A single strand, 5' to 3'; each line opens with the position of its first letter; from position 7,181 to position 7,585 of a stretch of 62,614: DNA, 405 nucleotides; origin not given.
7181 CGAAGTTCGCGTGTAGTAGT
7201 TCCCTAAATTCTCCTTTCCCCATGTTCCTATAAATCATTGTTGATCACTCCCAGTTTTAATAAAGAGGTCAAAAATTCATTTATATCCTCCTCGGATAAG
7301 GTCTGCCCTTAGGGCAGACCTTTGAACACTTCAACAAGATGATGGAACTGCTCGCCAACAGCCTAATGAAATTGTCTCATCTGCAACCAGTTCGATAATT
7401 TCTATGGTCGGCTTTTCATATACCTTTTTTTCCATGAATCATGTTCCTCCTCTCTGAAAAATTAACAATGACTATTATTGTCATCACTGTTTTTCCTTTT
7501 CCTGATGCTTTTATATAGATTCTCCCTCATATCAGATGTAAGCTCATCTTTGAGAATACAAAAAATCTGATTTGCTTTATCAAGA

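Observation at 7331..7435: Unannotated 34-aa ORF is the likely precursor peptide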

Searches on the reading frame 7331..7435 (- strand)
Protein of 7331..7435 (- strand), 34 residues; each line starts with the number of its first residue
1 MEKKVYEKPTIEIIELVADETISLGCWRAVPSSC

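Call 6: search_protein_families(library=ncbifam, proteins=[window:7331-7435:-], max_evalue=0.01)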
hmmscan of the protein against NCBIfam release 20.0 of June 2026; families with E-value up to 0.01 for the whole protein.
window:7331-7435:- (34 aa): 0 families

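Call 7: search_protein_families(library=pfam, proteins=[window:7331-7435:-], max_evalue=0.01)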
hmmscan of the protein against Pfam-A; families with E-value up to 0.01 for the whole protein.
window:7331-7435:- (34 aa): 0 families

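Call 80: search_protein_families(library=ncbifam, proteins=[window:7334-7435:-], max_evalue=10)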
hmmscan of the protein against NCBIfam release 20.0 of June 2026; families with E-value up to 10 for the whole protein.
seq(34 aa): 0 families
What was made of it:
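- The ORF is short and matches no Pfam or NCBIfam model (calls 6, 7, 80).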
